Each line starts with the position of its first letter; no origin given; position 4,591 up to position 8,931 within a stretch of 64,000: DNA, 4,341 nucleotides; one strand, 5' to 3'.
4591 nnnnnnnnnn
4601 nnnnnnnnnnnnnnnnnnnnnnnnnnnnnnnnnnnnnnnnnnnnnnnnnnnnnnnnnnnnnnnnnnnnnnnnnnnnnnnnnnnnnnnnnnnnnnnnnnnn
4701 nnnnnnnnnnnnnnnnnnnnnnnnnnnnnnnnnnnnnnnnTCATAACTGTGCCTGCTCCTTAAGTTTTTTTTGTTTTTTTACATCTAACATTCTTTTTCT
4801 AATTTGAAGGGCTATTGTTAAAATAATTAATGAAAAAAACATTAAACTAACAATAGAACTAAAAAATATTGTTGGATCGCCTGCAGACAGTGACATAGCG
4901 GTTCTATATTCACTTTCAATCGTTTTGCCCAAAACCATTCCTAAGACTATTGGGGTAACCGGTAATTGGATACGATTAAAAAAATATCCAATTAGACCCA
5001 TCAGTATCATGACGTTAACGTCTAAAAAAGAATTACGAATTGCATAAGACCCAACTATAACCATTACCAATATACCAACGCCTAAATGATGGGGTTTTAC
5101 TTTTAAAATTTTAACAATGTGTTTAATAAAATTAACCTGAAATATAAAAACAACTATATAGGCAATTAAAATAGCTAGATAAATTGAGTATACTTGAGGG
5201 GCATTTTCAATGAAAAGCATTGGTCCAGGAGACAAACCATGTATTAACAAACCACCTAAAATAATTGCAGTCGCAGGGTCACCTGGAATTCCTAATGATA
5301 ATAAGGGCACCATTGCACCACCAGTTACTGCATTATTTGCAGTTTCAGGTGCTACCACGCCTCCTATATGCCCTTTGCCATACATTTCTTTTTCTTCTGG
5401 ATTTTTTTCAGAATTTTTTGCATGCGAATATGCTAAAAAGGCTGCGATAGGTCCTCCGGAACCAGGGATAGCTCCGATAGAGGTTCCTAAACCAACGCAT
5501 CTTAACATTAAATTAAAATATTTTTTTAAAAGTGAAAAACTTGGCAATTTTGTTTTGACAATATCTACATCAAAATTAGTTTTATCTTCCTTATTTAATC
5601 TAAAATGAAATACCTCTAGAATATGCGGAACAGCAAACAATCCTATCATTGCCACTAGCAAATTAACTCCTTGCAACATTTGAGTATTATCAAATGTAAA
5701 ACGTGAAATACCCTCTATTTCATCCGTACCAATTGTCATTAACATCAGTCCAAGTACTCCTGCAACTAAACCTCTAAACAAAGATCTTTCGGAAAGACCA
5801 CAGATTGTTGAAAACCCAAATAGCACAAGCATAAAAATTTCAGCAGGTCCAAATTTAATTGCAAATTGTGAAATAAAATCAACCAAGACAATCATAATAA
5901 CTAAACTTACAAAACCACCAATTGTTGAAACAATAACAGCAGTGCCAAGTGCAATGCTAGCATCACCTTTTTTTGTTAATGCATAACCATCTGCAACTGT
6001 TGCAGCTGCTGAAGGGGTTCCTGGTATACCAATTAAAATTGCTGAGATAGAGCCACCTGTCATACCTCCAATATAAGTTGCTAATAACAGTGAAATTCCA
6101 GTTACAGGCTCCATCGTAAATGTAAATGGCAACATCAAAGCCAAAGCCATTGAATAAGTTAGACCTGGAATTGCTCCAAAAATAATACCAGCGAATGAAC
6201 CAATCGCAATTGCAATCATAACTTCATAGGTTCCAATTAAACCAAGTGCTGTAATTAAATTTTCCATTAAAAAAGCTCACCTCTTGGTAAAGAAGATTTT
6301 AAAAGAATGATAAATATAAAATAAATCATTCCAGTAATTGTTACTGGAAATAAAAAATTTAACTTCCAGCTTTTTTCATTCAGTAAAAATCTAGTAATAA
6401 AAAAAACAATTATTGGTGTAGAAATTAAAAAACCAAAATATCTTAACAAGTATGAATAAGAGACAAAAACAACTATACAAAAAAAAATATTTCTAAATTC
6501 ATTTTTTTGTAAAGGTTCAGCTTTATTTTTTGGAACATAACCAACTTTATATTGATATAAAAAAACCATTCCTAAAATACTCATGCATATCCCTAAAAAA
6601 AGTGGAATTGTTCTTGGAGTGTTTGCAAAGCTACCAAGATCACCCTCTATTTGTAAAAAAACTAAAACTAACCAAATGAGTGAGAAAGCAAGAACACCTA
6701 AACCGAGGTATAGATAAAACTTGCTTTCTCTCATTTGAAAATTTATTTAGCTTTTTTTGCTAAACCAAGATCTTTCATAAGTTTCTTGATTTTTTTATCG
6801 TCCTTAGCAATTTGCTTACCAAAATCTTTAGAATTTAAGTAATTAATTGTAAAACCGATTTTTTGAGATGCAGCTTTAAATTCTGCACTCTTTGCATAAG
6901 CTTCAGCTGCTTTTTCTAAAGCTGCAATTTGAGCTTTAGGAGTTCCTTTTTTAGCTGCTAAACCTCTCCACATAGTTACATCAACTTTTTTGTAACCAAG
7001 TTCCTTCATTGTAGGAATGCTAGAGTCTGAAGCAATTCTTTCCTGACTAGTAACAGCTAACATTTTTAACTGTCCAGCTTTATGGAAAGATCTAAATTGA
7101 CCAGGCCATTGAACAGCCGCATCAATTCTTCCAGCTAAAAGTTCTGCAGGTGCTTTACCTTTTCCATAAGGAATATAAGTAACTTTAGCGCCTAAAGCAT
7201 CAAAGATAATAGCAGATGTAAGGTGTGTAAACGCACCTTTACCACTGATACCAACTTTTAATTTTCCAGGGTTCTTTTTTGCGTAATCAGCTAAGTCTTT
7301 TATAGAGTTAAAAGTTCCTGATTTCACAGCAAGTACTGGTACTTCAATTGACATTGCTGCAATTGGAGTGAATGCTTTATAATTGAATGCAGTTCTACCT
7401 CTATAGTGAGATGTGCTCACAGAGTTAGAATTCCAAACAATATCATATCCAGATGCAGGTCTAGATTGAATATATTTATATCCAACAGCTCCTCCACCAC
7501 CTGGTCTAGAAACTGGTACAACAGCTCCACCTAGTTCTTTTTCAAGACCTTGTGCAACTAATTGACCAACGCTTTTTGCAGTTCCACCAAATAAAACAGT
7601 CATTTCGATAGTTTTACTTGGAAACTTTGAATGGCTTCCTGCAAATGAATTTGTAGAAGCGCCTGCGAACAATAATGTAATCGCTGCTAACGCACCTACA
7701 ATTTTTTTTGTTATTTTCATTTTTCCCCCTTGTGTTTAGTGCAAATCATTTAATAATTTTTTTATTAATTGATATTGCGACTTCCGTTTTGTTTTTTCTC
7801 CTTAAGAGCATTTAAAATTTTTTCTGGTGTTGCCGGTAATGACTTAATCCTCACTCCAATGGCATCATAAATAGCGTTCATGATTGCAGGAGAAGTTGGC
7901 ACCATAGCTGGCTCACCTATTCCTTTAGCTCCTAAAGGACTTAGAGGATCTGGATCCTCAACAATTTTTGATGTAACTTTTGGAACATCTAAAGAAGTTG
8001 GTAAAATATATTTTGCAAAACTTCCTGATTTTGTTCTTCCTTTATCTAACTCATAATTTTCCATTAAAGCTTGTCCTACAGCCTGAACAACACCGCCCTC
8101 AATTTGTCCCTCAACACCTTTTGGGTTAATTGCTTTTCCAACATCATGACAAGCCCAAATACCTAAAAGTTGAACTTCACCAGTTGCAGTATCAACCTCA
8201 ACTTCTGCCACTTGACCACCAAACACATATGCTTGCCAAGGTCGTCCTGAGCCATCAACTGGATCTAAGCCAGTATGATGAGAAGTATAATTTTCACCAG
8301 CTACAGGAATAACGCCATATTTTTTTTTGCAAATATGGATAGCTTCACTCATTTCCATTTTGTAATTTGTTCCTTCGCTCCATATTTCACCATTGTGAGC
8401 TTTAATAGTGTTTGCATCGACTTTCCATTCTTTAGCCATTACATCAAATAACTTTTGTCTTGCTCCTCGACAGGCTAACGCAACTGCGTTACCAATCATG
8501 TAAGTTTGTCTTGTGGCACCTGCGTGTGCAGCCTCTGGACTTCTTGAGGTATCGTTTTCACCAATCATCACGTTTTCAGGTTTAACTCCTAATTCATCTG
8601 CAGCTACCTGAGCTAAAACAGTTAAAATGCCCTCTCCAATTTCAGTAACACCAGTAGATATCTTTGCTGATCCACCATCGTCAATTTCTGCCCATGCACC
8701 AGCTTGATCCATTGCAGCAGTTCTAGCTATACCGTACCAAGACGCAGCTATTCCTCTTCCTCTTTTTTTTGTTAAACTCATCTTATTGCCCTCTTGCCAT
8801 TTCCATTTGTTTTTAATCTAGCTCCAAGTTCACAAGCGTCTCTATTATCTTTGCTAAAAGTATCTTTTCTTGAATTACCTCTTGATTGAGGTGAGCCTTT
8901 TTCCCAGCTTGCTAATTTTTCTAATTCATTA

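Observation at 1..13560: Orphan 11-gene operon: IclR + Zn-ADH + three-part XDH-family molybdoenzyme + TTT carboxylate importer + IolD-like TPP enzyme + ALDH + IlvD/Edd dehydratase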

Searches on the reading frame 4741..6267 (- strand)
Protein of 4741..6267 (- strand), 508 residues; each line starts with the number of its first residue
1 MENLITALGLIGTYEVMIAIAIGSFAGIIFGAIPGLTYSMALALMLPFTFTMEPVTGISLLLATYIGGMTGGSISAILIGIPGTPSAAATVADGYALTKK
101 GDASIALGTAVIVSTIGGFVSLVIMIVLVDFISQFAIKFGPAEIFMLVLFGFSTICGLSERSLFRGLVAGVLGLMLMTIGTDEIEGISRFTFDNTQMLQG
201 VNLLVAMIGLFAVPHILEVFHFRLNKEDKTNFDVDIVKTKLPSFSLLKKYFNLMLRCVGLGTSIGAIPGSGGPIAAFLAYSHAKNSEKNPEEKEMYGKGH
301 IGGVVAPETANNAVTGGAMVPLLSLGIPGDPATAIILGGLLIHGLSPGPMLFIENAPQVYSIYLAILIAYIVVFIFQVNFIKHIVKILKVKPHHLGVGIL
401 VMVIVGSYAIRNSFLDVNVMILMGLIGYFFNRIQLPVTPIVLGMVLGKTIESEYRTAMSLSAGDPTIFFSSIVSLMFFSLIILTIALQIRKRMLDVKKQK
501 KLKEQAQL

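Call 5: search_protein_families(library=pfam, proteins=[window:4741-6267:-])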
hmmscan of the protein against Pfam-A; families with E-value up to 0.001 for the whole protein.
window:4741-6267:- (508 aa): 1 family
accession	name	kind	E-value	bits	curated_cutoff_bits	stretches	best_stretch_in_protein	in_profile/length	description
PF01970.21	TctA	-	6.2e-138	460.4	28.9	1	18-442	2-423/423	Tripartite tricarboxylate transporter TctA family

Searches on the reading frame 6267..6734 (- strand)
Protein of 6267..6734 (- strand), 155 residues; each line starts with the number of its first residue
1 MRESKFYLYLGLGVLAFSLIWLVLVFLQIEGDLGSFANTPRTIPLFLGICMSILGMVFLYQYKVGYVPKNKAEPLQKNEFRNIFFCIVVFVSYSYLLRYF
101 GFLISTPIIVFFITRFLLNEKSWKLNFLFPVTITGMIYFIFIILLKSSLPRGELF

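Call 5: search_protein_families(library=pfam, proteins=[window:6267-6734:-])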
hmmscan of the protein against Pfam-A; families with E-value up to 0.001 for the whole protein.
window:6267-6734:- (155 aa): 1 family
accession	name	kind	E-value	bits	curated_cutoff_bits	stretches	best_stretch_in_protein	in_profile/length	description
PF07331.16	TctB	-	6.6e-17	62.4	29.1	1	11-150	4-137/137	Tripartite tricarboxylate transporter TctB family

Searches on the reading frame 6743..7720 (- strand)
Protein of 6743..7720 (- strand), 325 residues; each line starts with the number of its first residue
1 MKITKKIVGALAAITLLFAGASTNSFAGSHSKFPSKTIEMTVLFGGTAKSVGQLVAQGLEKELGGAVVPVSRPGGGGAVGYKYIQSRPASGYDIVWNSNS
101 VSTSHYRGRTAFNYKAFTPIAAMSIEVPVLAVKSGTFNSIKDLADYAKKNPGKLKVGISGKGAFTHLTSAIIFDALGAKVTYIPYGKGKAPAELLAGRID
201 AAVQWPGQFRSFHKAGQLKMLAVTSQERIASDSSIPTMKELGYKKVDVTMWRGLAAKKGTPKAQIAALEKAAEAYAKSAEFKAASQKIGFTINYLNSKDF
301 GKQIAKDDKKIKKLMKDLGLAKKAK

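Call 5: search_protein_families(library=pfam, proteins=[window:6743-7720:-])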
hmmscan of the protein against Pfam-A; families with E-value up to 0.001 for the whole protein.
window:6743-7720:- (325 aa): 1 family
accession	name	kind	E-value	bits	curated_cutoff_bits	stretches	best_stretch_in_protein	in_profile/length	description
PF03401.19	TctC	-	1.1e-40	140.3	27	1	54-320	4-274/274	Tripartite tricarboxylate transporter family receptor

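Call 6: search_protein_families(library=ncbifam, proteins=[window:6743-7720:-])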
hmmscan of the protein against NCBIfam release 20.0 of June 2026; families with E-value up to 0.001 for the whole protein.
window:6743-7720:- (325 aa): 0 families

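Call 27: search_solved_structures(query=window:6743-7720:-, max_evalue=0.00001)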
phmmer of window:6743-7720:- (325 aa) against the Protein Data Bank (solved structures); distinct sequences matched with E-value up to 0.00001: 11.
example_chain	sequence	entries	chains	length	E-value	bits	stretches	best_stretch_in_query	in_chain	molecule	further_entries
2f5x_A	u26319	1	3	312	6.6e-37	130.7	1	31-301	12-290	BugD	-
4x9t_A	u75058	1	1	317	9.1e-35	123.7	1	25-321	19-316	Uncharacterized protein UPF0065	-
25hk_A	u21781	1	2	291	2.5e-32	115.7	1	31-315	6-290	Tripartite tricarboxylate transporter substrate binding protein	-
8hka_A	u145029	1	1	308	4.6e-30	108.3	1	41-273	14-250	Periplasmic terephthalate binding protein (TBP)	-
8hk9_D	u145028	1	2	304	7.5e-30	107.6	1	44-273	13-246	Periplasmic terephthalate binding protein (TBP)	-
8hkb_A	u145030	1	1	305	1.6e-29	106.5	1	44-273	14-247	Periplasmic terephthalate binding protein (TBP)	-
5oei_A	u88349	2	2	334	3.7e-26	95.5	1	31-321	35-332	Uncharacterized protein family UPF0065:Tat pathway signal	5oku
7ndr_A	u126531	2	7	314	4.1e-25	92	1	40-316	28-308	Tripartite tricarboxylate transporter substrate binding protein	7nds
2dvz_A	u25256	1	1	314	1.1e-24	90.7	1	24-305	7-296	Putative exported protein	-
2qpq_A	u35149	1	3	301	6.4e-24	88.1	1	32-320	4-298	protein Bug27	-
6hke_A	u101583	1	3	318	1.7e-15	60.4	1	32-275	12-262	Possible TctC subunit of the Tripartite Tricarboxylate Transport(TTT) Family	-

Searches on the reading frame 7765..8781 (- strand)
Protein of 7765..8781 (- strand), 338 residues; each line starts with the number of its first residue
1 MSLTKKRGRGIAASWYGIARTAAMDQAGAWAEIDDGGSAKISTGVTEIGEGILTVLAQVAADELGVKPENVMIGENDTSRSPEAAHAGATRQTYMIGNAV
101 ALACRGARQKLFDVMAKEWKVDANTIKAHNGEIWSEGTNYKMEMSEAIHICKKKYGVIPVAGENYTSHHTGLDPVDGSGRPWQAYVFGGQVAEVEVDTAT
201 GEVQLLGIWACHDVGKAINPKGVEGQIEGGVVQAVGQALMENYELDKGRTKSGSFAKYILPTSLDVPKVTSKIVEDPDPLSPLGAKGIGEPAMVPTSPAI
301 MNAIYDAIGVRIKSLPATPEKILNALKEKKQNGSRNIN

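Call 5: search_protein_families(library=pfam, proteins=[window:7765-8781:-])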
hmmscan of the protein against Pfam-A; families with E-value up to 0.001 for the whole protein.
window:7765-8781:- (338 aa): 1 family
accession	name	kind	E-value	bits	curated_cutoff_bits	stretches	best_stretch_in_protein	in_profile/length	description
PF20256.3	MoCoBD_2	-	1e-70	238.9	27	1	5-267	23-283/283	Molybdopterin cofactor-binding domain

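Call 6: search_protein_families(library=ncbifam, proteins=[window:7765-8781:-])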
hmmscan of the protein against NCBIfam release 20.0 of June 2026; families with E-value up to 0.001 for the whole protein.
window:7765-8781:- (338 aa): 13 families
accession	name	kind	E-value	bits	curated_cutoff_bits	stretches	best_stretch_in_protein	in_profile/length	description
TIGR03194.1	4hydrxCoA_A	equivalog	5.1e-64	217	994.55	1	3-326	416-746/746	4-hydroxybenzoyl-CoA reductase subunit alpha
NF043082.1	XdhA_XDHase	equivalog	2.2e-61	207.9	780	1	4-330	436-756/758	xanthine dehydrogenase subunit XdhA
NF007426.0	PRK09970.1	equivalog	3.5e-55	187.4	916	1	5-328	440-757/761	xanthine dehydrogenase molybdenum-binding subunit XdhA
TIGR03196.1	pucD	equivalog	6.5e-54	183.5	783.65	1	6-323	435-755/763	xanthine dehydrogenase subunit D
NF040766.1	CODH_aero_grp5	exception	1.2e-50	172.5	950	1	10-322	453-781/785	aerobic carbon-monoxide dehydrogenase large subunit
NF041018.1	glyceraldDH_alpha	equivalog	7.7e-49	166.7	790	1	29-323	461-741/741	glyceraldehyde dehydrogenase subunit alpha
NF045668.1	pterin_aldehy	equivalog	2.3e-47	161.6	1100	1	4-327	609-905/905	molybdopterin-dependent aldehyde oxidoreductase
TIGR02965.1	xanthine_xdhB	equivalog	3.1e-42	144.7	849.5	1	6-328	426-756/758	xanthine dehydrogenase molybdopterin binding subunit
NF041671.1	peri_hyde_PaoC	equivalog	1.2e-40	139.6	1180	1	8-328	435-733/735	aldehyde oxidoreductase molybdenum-binding subunit PaoC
TIGR02416.1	CO_dehy_Mo_lg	equivalog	2.4e-39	135.1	991.15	1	32-322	481-767/770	aerobic carbon-monoxide dehydrogenase large subunit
TIGR03311.1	Se_dep_XDH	equivalog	1.2e-34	119.5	830.45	2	183-316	710-840/848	selenium-dependent xanthine dehydrogenase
TIGR03313.1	Se_sel_red_Mo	hypoth_equivalog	3.1e-28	98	1101.9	1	8-327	643-950/951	molybdopterin-dependent oxidoreductase Mo/Fe-S-binding subunit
TIGR02969.1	mam_aldehyde_ox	subfamily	2.3e-18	65.1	1912.3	1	6-309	996-1280/1330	aldehyde oxidase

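Call 32: search_solved_structures(query=window:7765-8781:-, max_evalue=1e-20, show_alignments=3)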
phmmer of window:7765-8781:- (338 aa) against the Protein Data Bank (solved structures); distinct sequences matched with E-value up to 1e-20: 16.
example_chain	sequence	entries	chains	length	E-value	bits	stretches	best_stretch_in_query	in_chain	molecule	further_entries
3hrd_B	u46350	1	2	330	1.5e-68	234.6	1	5-329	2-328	Nicotinate dehydrogenase medium molybdopterin subunit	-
1rm6_A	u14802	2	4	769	2.5e-41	145.1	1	3-329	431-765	4-hydroxybenzoyl-CoA reductase alpha subunit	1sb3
1dgj_A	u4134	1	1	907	7e-36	127.2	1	176-326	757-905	ALDEHYDE OXIDOREDUCTASE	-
8uem_A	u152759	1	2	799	8.5e-36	126.9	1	32-327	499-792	Carbon monoxide dehydrogenase (Large chain), CoxL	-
1sij_A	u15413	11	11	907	2.9e-35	125.2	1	163-327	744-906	Aldehyde oxidoreductase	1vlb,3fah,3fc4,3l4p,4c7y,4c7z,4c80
7dqx_A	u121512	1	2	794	1.6e-34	122.8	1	30-324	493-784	6-hydroxypseudooxynicotine dehydrogenase complex subunit gamma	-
1t3q_B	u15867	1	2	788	2.7e-33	118.7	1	26-329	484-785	quinoline 2-oxidoreductase large subunit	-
5g5g_C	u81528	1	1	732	3.2e-32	115.2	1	180-327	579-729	PUTATIVE XANTHINE DEHYDROGENASE YAGS FAD-BINDING SUBUNIT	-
5g5h_C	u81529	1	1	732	4.1e-32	114.8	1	180-327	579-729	Aldehyde oxidoreductase molybdenum-binding subunit PaoC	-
2w55_B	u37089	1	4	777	7.3e-31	110.7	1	6-328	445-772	XANTHINE DEHYDROGENASE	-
1jro_B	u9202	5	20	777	7.4e-31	110.7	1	6-328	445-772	xanthine dehydrogenase, chain B | XANTHINE DEHYDROGENASE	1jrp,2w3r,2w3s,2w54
1ffu_B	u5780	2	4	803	3.9e-29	105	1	33-329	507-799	CUTL, MOLYBDOPROTEIN OF CARBON MONOXIDE DEHYDROGENASE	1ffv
1n5w_B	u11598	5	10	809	7e-28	100.9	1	33-308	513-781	Carbon monoxide dehydrogenase large chain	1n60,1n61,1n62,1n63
1zxi_B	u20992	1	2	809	9.6e-28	100.5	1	33-308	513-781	Carbon monoxide dehydrogenase large chain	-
5y6q_C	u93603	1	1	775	2.8e-26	95.7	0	182-323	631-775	Aldehyde oxidase large subunit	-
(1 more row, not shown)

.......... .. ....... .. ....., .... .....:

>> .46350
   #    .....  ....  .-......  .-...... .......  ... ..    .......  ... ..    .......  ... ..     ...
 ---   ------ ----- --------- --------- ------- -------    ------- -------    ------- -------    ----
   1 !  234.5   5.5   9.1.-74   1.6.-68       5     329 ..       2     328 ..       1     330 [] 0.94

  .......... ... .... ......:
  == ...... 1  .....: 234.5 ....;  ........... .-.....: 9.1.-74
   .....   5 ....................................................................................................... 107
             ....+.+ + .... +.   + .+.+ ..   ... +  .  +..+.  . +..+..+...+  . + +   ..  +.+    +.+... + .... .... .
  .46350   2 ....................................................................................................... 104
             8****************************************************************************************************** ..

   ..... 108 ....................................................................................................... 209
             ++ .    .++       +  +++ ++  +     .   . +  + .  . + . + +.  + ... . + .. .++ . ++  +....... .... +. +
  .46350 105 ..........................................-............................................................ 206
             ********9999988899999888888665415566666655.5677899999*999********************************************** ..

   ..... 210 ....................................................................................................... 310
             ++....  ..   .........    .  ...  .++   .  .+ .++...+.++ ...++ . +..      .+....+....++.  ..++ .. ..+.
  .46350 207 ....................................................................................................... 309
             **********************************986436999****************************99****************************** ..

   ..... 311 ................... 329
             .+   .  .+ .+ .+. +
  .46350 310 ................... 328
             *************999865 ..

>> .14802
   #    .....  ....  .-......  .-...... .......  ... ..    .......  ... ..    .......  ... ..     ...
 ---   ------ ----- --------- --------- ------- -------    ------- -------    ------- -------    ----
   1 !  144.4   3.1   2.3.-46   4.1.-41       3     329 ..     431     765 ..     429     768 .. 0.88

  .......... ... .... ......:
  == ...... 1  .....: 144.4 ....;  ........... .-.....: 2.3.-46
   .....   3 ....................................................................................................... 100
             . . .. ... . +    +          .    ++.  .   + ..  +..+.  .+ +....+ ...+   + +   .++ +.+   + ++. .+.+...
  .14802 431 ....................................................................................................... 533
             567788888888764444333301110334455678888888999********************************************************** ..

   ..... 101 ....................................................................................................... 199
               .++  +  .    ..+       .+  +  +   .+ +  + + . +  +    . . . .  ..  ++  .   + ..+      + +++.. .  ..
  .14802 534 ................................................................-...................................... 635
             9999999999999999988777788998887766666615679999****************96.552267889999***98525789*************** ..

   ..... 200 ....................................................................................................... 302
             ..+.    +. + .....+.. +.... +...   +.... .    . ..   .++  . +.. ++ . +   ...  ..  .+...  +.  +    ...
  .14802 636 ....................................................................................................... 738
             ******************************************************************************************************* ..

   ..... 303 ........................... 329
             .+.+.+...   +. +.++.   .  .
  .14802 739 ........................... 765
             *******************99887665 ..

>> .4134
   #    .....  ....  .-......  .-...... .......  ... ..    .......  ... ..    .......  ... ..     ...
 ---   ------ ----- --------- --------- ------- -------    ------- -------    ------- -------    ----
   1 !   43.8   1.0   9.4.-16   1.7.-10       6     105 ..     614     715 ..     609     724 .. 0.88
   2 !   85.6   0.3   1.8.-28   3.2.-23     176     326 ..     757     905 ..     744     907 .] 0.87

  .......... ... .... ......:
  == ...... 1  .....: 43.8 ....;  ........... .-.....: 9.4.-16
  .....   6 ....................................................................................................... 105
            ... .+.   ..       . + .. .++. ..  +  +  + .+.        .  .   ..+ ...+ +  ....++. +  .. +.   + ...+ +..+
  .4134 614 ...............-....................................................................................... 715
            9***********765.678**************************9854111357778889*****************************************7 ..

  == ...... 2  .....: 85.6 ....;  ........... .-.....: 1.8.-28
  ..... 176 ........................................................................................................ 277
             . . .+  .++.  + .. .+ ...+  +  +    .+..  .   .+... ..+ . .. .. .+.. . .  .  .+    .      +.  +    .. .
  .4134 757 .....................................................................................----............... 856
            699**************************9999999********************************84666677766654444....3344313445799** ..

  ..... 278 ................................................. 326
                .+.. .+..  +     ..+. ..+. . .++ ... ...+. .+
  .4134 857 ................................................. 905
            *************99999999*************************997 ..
